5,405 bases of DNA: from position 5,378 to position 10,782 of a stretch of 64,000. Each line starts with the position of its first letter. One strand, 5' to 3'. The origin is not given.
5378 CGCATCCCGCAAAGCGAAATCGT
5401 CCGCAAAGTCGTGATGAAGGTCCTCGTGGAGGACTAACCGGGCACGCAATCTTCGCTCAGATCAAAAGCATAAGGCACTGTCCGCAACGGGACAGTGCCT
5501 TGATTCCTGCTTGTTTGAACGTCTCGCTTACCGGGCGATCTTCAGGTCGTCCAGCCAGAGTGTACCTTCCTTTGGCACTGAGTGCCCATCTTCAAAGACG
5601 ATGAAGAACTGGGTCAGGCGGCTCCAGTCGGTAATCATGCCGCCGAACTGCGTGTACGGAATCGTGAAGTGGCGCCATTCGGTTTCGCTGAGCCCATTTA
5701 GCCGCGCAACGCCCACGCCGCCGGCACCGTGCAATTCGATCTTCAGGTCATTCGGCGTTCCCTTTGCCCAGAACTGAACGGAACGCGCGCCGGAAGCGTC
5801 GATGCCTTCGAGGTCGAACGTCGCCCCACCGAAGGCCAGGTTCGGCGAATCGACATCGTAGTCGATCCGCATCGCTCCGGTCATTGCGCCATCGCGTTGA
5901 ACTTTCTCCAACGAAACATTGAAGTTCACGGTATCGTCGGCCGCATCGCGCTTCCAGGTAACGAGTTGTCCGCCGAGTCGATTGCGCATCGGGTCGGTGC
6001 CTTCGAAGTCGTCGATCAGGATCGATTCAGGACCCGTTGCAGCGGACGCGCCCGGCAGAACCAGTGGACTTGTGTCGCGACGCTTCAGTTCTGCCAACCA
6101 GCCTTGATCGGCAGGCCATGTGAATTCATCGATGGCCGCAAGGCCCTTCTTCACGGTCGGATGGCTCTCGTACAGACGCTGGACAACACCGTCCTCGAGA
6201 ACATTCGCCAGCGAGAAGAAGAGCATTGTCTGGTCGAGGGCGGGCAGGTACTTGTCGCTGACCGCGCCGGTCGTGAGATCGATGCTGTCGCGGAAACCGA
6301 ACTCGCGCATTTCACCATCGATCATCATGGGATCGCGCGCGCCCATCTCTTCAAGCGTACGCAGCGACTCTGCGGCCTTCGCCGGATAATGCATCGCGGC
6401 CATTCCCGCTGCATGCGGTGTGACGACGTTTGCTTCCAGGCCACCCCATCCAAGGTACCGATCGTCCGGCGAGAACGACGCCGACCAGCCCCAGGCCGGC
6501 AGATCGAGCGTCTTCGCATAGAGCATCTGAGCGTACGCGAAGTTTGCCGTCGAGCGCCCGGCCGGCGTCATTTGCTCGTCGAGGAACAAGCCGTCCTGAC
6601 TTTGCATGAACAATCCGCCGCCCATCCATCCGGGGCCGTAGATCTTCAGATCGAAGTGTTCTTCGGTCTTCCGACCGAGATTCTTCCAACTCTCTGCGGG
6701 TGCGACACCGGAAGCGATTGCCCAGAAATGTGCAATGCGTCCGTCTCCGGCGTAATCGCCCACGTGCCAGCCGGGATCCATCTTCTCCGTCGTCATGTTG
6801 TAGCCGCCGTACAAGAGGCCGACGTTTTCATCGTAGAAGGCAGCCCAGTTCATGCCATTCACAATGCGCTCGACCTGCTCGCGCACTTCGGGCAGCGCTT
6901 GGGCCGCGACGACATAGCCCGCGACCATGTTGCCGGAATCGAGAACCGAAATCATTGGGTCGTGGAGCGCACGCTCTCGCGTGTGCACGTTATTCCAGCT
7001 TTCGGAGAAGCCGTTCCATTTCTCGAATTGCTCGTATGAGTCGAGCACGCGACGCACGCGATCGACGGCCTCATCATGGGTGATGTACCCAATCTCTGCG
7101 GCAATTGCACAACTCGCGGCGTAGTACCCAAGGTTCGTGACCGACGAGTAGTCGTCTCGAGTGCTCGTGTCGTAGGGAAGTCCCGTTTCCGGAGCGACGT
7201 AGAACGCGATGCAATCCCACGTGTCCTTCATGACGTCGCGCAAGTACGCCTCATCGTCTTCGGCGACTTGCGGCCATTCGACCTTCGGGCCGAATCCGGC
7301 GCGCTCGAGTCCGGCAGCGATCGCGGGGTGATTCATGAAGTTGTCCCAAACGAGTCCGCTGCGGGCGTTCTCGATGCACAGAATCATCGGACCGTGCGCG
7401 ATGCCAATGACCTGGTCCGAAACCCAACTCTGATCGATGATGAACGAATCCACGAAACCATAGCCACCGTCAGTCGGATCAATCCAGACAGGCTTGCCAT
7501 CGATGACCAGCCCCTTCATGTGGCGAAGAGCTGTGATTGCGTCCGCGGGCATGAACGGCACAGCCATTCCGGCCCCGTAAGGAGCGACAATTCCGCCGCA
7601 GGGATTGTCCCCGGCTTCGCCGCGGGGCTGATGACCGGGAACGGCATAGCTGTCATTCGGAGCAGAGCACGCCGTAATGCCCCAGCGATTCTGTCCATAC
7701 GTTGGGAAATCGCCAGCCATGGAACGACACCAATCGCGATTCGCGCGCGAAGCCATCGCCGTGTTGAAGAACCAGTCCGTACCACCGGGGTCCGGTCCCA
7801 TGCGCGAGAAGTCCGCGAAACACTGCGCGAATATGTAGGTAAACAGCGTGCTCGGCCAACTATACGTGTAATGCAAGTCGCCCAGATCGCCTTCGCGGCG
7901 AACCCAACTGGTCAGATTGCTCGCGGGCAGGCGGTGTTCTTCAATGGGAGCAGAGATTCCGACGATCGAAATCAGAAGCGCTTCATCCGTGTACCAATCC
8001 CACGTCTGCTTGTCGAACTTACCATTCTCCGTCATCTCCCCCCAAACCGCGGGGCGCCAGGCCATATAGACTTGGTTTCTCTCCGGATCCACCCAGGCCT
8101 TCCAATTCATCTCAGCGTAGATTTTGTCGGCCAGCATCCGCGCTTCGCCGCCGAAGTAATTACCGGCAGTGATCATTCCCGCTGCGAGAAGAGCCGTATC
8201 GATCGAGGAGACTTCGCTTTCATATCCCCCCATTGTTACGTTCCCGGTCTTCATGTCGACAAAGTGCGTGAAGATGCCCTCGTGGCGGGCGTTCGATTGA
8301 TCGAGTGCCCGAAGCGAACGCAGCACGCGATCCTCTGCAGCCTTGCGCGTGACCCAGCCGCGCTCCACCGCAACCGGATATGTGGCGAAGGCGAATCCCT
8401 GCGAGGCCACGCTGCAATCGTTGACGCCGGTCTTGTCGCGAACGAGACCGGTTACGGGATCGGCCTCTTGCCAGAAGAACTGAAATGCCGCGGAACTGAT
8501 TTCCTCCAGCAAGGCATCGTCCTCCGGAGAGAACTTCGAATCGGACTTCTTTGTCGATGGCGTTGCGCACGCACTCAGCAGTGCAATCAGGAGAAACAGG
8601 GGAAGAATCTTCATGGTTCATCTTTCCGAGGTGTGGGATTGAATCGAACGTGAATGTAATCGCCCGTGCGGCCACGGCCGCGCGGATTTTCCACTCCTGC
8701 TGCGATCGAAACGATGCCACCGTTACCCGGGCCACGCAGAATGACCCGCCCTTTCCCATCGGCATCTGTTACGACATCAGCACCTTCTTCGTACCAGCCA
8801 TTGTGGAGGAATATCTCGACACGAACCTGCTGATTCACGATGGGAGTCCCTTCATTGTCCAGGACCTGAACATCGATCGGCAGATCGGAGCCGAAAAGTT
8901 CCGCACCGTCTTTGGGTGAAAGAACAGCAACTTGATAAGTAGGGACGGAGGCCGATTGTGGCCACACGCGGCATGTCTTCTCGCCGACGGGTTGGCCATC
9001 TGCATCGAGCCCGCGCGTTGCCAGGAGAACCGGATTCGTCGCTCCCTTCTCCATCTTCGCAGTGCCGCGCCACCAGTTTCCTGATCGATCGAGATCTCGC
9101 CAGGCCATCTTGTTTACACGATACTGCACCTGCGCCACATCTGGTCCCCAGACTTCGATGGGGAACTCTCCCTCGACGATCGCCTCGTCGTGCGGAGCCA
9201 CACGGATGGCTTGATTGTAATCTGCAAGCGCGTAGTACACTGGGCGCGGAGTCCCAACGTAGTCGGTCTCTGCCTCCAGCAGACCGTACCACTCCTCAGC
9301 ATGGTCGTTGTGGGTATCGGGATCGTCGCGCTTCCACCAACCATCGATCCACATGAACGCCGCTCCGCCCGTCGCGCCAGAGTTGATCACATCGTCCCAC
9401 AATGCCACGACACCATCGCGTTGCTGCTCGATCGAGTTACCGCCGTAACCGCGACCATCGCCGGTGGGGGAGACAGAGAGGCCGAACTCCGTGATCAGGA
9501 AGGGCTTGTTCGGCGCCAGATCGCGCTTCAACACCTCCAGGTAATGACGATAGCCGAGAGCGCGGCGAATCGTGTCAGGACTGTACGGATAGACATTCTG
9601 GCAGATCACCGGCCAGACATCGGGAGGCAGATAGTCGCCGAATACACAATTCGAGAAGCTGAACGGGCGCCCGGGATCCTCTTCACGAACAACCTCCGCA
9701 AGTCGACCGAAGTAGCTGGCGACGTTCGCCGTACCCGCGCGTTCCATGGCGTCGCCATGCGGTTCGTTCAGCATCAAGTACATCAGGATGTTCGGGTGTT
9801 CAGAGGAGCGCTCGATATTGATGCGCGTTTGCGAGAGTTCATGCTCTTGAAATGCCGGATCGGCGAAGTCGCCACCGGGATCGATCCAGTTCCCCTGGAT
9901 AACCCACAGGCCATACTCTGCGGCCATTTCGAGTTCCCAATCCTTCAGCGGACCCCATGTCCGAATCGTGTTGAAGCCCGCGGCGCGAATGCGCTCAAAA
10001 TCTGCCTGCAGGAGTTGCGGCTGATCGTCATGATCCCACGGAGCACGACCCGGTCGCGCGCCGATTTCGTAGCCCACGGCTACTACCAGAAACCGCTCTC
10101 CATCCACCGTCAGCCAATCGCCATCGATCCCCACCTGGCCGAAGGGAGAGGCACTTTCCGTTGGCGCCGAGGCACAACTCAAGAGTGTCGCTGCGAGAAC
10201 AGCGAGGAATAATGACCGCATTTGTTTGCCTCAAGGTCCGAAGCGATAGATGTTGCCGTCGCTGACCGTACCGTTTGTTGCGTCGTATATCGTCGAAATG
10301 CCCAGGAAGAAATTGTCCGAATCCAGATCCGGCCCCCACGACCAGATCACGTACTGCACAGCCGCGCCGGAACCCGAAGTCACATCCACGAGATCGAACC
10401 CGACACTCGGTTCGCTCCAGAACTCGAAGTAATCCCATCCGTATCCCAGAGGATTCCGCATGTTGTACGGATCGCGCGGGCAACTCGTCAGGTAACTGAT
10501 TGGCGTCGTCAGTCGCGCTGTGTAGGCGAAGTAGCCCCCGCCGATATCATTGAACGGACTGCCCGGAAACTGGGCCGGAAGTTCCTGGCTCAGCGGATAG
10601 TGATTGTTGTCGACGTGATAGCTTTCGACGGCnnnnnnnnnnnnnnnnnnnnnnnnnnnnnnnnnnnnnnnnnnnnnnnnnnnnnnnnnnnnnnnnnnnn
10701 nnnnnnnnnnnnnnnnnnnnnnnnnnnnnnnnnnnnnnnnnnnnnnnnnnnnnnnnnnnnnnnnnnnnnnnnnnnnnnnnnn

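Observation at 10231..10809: GspG-like pseudopilin gene translationally coupled inside a LacI-controlled glycan operon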

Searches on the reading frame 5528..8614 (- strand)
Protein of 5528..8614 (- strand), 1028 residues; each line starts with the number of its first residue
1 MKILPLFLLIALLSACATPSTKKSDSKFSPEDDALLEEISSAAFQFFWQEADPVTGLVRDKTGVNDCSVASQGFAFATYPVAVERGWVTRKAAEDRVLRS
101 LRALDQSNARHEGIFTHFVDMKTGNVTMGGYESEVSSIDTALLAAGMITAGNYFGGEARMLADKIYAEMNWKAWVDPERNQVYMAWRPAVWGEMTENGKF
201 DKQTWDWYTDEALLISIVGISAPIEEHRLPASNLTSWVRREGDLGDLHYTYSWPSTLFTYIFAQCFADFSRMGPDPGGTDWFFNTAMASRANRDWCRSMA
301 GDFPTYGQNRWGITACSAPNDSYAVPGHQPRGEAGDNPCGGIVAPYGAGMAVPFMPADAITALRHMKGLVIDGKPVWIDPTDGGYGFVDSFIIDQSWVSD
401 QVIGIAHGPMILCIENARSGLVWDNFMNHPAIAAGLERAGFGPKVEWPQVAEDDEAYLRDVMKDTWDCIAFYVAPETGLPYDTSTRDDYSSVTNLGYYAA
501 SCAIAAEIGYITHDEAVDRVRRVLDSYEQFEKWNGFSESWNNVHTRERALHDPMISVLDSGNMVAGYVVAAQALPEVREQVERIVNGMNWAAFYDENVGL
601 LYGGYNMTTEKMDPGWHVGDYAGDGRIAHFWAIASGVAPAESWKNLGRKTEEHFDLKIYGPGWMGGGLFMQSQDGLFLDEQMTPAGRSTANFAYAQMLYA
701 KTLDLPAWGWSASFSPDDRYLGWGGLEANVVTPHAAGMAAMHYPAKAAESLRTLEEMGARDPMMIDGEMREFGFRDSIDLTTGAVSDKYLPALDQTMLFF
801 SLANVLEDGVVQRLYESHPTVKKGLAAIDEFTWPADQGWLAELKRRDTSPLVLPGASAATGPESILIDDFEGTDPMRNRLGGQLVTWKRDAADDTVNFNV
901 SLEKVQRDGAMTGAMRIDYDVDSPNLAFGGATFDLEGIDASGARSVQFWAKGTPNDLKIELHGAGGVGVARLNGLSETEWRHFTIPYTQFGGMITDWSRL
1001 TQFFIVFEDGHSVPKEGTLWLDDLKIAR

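Call 3: search_protein_families(library=pfam, proteins=[window:5528-8614:-], max_evalue=0.01)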
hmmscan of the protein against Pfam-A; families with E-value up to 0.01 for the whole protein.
window:5528-8614:- (1028 aa): 2 families
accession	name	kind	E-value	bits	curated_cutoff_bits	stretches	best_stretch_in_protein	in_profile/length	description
PF10091.15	Glycoamylase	-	4.1e-51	174.1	27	2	205-430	4-221/221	Putative glucoamylase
PF11329.14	DUF3131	-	6.4e-05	22.6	20.3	0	41-125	4-88/367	Protein of unknown function (DUF3131)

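Call 4: search_protein_families(library=ncbifam, proteins=[window:5528-8614:-], max_evalue=0.01)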
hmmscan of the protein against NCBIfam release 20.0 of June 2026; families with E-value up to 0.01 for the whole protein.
window:5528-8614:- (1028 aa): 0 families

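Call 34: search_solved_structures(query=window:5528-8614:-, max_evalue=0.001)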
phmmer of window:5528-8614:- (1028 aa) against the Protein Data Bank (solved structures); distinct sequences matched with E-value up to 0.001: 10.
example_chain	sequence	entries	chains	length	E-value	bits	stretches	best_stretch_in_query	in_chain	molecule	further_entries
8xul_A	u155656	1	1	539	2e-38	135.4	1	33-442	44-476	XCC2207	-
4gl3_A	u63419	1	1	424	1.2e-35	126.2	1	31-442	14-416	putative glucoamylase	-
5gzh_A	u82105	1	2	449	1.9e-34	122.2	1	28-441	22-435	Endo-beta-1,2-glucanase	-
5gzk_A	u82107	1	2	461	2.8e-34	121.7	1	28-441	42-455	Uncharacterized protein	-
3eu8_A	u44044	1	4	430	3.8e-33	117.9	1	19-444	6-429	putative glucoamylase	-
5z06_A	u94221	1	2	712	1.2e-32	116.2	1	25-438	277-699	BDI_3064 protein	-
4qt9_A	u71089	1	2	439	8.8e-32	113.4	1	26-443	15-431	putative glucoamylase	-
8wy1_A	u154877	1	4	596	3.2e-22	81.7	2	450-576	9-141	Glycosyltransferase 36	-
8rf9_A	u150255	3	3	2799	1.9e-17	65.9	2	570-824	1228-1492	Cyclic beta 1-2 glucan synthetase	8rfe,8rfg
8rf0_A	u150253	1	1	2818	2e-17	65.9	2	570-824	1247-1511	Cyclic beta-(1,2)-glucan synthase NdvB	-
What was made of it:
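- On Beta-1,2-glucan utilisation locus (GH144 endo-glucanase + GH94 phosphorylase + ABC importer + LacI): The N-half of the 1028-aa protein matches 5gzh endo-beta-1,2-glucanase (1.9e-34) and 8xul (2e-38) (call 34).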

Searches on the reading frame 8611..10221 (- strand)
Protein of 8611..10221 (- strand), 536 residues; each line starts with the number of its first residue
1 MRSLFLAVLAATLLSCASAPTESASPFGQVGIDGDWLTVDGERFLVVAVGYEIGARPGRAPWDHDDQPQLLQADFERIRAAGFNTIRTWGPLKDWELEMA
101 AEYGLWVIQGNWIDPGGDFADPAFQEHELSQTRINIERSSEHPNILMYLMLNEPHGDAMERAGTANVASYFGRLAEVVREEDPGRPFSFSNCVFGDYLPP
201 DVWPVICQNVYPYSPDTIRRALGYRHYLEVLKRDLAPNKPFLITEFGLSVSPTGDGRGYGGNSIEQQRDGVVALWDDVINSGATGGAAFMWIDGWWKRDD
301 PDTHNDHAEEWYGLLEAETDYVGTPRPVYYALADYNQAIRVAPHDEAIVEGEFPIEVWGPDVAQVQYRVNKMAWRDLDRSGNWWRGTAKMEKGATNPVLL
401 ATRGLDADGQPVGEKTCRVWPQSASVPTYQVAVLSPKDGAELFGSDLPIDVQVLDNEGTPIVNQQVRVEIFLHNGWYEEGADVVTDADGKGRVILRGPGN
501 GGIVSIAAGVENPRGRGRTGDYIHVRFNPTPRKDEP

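Call 3: search_protein_families(library=pfam, proteins=[window:8611-10221:-], max_evalue=0.01)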
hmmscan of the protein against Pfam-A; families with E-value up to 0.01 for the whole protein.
window:8611-10221:- (536 aa): 2 families
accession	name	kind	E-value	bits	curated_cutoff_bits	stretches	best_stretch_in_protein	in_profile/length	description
PF02836.23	Glyco_hydro_2_C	-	6.7e-09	35.7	21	1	69-252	36-216/302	Glycosyl hydrolases family 2, TIM barrel domain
PF17789.7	MG4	-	0.0046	17.6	24.7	0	447-510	14-75/95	Macroglobulin domain MG4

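Call 4: search_protein_families(library=ncbifam, proteins=[window:8611-10221:-], max_evalue=0.01)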
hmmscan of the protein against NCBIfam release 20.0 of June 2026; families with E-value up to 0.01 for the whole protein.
window:8611-10221:- (536 aa): 2 families
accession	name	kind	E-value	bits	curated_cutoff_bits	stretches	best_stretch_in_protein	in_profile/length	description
NF007538.0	PRK10150.1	equivalog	7.9e-07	27.8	544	1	132-248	399-514/607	beta-glucuronidase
NF041463.1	GalB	equivalog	6.6e-05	20.9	900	1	75-227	395-546/869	beta-galactosidase GalB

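Call 36: search_solved_structures(query=window:8611-10221:-, max_evalue=0.01)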
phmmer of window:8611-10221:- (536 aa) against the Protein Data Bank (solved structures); distinct sequences matched with E-value up to 0.01: 19.
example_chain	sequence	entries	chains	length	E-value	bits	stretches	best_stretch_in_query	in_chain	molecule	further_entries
9fz9_A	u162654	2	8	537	4e-67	230.1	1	31-479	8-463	Glycoside hydrolase family 2 catalytic domain-containing protein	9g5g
9g4n_A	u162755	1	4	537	2.7e-66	227.4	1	31-479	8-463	Glycoside hydrolase family 2 catalytic domain-containing protein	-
9oro_A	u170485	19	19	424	4.2e-07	31.9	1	73-188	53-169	Glycoside hydrolase family 158 | GH158(Pro)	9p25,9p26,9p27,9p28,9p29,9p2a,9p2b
6rej_A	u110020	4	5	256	1.3e-06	30.3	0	134-170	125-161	Pizza6-SH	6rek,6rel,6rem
6lem_B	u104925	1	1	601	4.8e-05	25.1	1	126-249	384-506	Beta-D-glucuronidase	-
7pr6_AAA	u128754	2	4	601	4.8e-05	25.1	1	126-249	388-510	Beta-glucuronidase | Beta-D-glucuronidase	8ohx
6lej_B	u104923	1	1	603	4.8e-05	25.1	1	126-249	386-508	Beta-D-glucuronidase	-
4jhz_A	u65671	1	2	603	4.8e-05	25.1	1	126-249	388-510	Beta-glucuronidase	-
6leg_A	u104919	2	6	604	4.8e-05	25.1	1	126-249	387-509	Beta-D-glucuronidase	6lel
3k4a_A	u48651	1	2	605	4.8e-05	25.1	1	126-249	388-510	Beta-glucuronidase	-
3k46_A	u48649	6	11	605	4.9e-05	25.1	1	126-249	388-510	Beta-glucuronidase | Beta-D-glucuronidase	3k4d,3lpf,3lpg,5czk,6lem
6lej_A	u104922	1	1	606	4.9e-05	25.1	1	126-249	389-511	Beta-D-glucuronidase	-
6ren_A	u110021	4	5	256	5.4e-05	25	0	138-170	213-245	3fPizza6-SH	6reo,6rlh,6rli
5c70_A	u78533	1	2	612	0.00014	23.5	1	130-247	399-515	Glucuronidase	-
6ncw_A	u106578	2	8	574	0.00031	22.5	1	71-248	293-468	Beta-galacturonidase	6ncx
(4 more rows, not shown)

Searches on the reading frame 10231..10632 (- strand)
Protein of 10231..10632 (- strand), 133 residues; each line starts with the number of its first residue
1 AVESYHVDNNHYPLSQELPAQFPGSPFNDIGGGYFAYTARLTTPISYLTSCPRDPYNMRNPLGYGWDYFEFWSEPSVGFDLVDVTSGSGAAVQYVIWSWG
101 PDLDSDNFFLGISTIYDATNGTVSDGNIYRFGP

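Call 92: search_protein_representatives(protein=window:10231-10632:-)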
Query: 133 residues. Proteins with E-value up to 0.001 (for the whole library): 327; up to 1e-10: 5; up to 1e-30: 1. The best 150 are listed.
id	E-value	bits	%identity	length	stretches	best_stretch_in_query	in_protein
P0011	7.5e-34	133.4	50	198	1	1-131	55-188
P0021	2.2e-18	83.2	50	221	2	1-75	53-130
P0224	4.0e-18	82.3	53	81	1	62-131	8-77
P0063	4.4e-11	59.5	44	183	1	1-133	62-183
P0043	9.3e-11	58.4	45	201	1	1-133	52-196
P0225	1.9e-10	57.4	41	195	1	1-133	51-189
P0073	4.7e-10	56.1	44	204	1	2-133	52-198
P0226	1.1e-09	55.0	48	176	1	2-132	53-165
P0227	1.1e-09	55.0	33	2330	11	37-96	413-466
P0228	2.4e-09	53.9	42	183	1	1-133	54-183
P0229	7.7e-09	52.2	40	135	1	39-130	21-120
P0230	1.9e-08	50.9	43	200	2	1-73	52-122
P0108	2.7e-08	50.4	47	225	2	93-133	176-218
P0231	3.2e-08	50.2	44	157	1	1-133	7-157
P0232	3.2e-08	50.2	49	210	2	1-56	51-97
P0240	2.1e-07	47.5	39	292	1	1-131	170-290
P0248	4.3e-07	46.5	42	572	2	2-72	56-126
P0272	3.1e-06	43.7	39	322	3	34-130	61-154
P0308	1.4e-05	41.6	48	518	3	95-131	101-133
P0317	1.9e-05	41.2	39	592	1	1-133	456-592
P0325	2.1e-05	41.1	40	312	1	2-133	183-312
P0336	3.0e-05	40.6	42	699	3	34-131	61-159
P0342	3.4e-05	40.4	33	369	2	2-129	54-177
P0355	4.2e-05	40.1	40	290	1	1-130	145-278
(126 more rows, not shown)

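Call 94: search_protein_families(library=pfam, proteins=[P0227, P0248, P0317, P0336, P0308, P0342, P0272, P0325, P0240, P0355], max_evalue=0.001)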
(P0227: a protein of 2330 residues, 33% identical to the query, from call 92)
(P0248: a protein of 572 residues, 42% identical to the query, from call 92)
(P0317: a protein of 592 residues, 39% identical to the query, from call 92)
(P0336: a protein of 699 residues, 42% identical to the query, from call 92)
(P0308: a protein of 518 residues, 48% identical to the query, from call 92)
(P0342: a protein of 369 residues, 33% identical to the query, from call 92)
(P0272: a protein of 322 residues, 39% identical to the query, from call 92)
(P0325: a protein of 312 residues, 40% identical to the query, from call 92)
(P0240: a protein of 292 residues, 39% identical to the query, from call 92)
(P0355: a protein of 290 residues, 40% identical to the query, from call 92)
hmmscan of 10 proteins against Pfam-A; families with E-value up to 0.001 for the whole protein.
P0227 (2330 aa): 8 families
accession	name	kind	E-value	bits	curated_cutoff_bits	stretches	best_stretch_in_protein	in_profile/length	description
PF19078.6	Big_12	-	1.4e-206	671.1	27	16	1376-1463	1-94/102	Bacterial Ig-like domain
PF00082.27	Peptidase_S8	-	3e-48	165.1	21.8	1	1707-2001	1-288/288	Subtilase family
PF13584.12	BatD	-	8.9e-28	97.2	24.1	0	528-586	10-75/92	BatD DUF11 like domain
PF13750.12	Big_3_3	-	8.2e-24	84.5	27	0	1143-1231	4-94/157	Bacterial Ig-like domain (group 3)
PF13598.12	DUF4139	-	6.4e-13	49.3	31.8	0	1238-1278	14-54/205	Domain of unknown function (DUF4139)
PF24063.1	DUF7363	-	1.2e-09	39.2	28.3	0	1523-1547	71-95/107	Domain of unknown function (DUF7363)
PF18984.5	DUF5717_N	-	1.2e-07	30.4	25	0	229-291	26-88/875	Family of unknown function (DUF5717)N-terminal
PF06920.19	DHR-2_Lobe_A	-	4.9e-07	30.6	26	0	785-823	31-64/154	DHR-2, Lobe A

P0248 (572 aa): 4 families
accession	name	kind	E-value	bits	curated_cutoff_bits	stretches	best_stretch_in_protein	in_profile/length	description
PF12799.13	LRR_4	-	1.9e-09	37.9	27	0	455-492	3-39/44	Leucine Rich repeats (2 copies)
PF13516.12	LRR_6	-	4.2e-08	33.1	23.4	0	527-545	5-23/24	Leucine Rich repeat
PF13855.12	LRR_8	-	1.8e-07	31.2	27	1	432-489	4-61/61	Leucine rich repeat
PF07963.17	N_methyl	-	1.1e-05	25.3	21.2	1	4-29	1-26/27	Prokaryotic N-terminal methylation motif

P0317 (592 aa): 0 families

P0336 (699 aa): 1 family
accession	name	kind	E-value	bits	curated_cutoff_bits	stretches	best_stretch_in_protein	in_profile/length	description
PF08334.16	T2SSG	-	4e-07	30.5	21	0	34-75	8-49/108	Type II secretion system (T2SS), protein G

P0308 (518 aa): 0 families

P0342 (369 aa): 2 families
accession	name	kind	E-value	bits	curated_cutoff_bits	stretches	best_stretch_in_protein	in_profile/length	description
PF08334.16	T2SSG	-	1.6e-09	38.2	21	0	41-141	12-97/108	Type II secretion system (T2SS), protein G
PF16732.10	ComP_DUS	-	0.00043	21.5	27.3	0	42-72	14-43/87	Type IV minor pilin ComP, DNA uptake sequence receptor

P0272 (322 aa): 1 family
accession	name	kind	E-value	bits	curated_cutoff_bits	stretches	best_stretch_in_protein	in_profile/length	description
PF08334.16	T2SSG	-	1.3e-06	28.8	21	0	33-102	7-74/108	Type II secretion system (T2SS), protein G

P0325 (312 aa): 0 families

P0240 (292 aa): 2 families
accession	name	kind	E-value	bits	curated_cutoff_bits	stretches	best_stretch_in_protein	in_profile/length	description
PF13828.11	DUF4190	-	1.6e-15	57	35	1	74-135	2-61/62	Domain of unknown function (DUF4190)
PF08334.16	T2SSG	-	1.5e-09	38.4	21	1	150-248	4-96/108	Type II secretion system (T2SS), protein G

P0355 (290 aa): 2 families
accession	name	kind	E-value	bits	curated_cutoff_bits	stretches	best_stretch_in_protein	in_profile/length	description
PF07963.17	N_methyl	-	1.1e-06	28.4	21.2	1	96-119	3-26/27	Prokaryotic N-terminal methylation motif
PF08334.16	T2SSG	-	0.00027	21.4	21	0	123-159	2-38/108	Type II secretion system (T2SS), protein G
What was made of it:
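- On GspG, T2SS major pseudopilin (TIGR01710 / PF08334): Some family relatives do pass PF08334, at about 38 bits (call 94).
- Family relatives pass the Pfam T2SSG cut-off (call 94).
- Tried and rejected: An apparent 11-fold repeat match of the head in a 2330-aa protein (P0227) is an Ig-repeat artefact (call 94).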
